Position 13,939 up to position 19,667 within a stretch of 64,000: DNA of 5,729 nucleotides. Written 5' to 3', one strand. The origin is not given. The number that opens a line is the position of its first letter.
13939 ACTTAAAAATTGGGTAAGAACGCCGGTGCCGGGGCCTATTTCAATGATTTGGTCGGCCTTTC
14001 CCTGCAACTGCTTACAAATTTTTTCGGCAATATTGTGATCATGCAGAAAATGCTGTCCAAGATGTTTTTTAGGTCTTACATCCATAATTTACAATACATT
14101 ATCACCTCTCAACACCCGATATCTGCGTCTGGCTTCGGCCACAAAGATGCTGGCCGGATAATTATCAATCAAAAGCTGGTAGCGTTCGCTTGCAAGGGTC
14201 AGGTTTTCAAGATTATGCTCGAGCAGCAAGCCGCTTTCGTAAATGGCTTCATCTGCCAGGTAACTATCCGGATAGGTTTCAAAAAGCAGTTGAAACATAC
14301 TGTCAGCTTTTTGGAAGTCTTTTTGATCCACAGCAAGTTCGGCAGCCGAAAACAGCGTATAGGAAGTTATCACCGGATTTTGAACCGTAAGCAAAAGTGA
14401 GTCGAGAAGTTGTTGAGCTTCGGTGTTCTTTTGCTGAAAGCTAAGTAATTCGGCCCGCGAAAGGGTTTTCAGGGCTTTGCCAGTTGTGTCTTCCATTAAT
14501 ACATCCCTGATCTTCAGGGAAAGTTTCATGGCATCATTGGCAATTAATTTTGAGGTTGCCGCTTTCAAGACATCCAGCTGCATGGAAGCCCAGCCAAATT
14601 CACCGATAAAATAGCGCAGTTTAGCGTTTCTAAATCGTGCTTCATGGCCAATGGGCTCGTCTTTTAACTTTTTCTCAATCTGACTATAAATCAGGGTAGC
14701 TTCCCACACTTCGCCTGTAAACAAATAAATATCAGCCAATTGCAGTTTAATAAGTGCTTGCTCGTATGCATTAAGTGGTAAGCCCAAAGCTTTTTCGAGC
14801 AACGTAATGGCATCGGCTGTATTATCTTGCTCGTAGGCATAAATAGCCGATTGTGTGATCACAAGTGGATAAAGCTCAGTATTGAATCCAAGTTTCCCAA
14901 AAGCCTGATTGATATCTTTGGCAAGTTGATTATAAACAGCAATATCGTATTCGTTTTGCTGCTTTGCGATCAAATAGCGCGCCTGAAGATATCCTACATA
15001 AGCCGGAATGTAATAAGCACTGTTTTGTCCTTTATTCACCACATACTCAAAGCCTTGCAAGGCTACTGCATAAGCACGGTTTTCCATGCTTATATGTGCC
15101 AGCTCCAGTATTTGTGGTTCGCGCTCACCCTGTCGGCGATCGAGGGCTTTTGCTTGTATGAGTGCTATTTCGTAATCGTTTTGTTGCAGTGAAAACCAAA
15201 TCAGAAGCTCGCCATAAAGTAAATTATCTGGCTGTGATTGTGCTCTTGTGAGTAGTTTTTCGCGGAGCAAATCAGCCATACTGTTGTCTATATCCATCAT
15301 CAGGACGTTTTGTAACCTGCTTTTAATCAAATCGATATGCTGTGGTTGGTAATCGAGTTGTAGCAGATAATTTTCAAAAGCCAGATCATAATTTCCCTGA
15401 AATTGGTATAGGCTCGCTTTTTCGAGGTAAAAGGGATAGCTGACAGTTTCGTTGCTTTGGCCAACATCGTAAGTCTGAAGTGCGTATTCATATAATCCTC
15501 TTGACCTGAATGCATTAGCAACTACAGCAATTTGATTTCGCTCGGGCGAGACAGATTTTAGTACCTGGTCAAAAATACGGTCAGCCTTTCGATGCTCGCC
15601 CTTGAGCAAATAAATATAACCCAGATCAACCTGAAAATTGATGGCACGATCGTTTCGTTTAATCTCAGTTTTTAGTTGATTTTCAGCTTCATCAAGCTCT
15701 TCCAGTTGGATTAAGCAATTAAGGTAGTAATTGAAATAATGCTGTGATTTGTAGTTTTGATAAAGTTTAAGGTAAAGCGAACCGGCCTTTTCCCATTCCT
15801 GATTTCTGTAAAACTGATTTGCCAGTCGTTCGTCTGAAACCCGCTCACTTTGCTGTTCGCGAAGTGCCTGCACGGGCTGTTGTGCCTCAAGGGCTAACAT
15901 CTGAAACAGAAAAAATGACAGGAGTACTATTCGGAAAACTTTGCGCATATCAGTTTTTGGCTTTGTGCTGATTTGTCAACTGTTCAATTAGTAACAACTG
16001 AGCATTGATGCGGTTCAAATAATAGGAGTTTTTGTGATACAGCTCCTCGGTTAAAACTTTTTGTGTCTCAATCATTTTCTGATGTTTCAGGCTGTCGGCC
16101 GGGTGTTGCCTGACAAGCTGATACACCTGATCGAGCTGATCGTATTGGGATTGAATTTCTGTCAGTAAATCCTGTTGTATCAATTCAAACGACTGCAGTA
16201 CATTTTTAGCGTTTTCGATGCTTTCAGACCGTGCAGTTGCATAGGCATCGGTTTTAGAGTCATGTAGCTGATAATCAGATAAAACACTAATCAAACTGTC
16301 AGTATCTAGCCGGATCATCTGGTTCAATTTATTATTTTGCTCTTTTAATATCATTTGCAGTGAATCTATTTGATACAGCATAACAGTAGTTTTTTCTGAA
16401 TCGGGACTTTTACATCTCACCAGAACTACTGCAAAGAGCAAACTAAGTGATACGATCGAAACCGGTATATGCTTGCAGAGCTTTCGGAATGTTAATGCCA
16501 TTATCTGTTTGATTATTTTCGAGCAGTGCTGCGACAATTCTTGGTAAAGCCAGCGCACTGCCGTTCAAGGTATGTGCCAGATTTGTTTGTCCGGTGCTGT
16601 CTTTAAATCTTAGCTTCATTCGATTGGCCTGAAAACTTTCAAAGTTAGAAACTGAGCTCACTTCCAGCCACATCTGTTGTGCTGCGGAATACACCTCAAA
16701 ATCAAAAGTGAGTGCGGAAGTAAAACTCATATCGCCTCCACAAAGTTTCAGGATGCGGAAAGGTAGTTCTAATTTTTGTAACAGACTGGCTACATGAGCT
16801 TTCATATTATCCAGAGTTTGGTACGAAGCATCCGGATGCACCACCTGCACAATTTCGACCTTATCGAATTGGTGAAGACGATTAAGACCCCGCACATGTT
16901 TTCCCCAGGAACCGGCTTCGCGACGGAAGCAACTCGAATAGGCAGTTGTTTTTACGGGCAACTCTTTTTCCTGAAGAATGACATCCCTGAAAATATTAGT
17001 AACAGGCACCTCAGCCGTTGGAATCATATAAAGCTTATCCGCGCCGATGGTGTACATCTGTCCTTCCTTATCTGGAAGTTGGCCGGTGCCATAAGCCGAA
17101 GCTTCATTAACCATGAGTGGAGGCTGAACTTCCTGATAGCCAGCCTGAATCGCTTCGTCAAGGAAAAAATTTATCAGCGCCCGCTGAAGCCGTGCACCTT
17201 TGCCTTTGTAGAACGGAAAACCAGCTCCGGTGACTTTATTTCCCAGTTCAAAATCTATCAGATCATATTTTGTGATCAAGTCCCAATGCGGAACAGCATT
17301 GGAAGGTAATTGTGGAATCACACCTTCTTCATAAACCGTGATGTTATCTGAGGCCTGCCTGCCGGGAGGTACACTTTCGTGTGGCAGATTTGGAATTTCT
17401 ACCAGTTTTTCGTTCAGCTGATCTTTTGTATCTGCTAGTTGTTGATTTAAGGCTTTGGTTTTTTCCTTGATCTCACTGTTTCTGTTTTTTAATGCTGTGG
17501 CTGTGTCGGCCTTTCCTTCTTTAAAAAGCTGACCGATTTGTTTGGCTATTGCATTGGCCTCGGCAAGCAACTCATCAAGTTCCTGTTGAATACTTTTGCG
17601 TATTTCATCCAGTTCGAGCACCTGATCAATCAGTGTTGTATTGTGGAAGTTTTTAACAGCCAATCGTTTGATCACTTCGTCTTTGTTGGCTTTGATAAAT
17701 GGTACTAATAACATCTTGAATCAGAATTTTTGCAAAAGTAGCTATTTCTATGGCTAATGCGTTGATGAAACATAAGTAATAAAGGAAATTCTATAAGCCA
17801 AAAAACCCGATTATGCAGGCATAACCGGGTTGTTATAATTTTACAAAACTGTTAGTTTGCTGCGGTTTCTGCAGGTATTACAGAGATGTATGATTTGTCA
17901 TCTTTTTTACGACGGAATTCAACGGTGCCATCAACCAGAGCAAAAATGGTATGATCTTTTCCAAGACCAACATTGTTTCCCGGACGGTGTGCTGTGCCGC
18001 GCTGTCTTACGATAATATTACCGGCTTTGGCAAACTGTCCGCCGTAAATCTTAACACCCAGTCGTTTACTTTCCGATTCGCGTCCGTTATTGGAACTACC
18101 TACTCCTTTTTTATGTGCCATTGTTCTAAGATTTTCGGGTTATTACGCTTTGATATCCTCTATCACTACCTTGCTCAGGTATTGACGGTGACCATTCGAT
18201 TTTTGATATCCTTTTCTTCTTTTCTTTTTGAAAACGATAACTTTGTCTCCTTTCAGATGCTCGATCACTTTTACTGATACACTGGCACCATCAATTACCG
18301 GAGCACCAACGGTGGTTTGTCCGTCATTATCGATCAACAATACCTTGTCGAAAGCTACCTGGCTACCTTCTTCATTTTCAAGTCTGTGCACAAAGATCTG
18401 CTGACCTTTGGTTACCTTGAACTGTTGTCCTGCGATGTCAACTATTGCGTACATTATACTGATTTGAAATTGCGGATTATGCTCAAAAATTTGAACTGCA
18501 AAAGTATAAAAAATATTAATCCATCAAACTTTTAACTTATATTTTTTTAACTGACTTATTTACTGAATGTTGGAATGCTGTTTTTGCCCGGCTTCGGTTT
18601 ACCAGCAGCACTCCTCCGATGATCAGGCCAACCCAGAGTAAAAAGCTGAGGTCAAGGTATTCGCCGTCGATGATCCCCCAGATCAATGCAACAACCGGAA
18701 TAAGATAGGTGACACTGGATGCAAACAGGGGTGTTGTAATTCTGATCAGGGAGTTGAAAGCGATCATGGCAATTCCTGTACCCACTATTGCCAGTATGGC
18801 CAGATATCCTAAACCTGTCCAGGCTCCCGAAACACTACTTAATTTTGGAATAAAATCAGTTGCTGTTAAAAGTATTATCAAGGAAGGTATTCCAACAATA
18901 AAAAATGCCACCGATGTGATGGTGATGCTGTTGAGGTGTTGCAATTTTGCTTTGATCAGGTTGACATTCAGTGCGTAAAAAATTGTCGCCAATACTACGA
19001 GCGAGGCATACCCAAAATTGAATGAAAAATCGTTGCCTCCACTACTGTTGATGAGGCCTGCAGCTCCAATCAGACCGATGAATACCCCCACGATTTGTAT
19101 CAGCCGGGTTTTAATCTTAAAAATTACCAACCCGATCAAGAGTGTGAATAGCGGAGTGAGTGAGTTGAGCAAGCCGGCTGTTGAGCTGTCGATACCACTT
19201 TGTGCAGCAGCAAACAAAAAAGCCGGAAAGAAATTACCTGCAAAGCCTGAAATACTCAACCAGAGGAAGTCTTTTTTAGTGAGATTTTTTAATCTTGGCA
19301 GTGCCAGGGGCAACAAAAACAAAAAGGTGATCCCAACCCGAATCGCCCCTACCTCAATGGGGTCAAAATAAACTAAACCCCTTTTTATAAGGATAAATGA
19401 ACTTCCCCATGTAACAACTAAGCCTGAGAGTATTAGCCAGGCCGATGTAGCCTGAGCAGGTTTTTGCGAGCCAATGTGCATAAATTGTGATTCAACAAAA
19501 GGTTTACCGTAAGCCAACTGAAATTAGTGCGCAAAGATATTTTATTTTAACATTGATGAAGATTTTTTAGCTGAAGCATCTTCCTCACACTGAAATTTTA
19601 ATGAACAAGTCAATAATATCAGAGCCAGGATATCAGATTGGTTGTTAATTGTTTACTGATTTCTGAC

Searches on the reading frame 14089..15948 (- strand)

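Call 59: search_protein_families(library=pfam, proteins=[window:14089-15948:-], max_evalue=0.001)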
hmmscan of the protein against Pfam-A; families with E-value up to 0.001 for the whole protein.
window:14089-15948:- (619 aa): 3 families
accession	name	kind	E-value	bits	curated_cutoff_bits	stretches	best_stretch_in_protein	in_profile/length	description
PF13424.12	TPR_12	-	2.7e-07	31.1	30.1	0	495-557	5-73/77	Tetratricopeptide repeat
PF13174.12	TPR_6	-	2e-05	25.4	26.3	0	531-562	2-33/33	Tetratricopeptide repeat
PF14559.12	TPR_19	-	6.7e-05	23.6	25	0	372-432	2-59/68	Tetratricopeptide repeat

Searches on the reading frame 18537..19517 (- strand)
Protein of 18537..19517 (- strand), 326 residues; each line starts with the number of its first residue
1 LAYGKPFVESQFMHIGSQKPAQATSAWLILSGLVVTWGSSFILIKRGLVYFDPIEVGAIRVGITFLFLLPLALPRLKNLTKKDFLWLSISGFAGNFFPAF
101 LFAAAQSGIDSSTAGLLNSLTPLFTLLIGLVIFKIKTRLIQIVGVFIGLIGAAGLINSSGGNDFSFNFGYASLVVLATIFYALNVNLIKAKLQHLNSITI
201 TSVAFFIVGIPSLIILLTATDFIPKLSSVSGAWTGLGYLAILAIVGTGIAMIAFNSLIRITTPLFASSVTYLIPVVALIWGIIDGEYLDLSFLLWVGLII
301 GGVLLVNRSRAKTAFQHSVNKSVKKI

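Call 59: search_protein_families(library=pfam, proteins=[window:18537-19517:-], max_evalue=0.001)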
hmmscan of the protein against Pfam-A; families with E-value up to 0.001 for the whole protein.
window:18537-19517:- (326 aa): 1 family
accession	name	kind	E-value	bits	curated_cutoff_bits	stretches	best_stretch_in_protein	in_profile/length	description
PF00892.27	EamA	-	9.2e-35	120.3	28.2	2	28-155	5-133/135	EamA-like transporter family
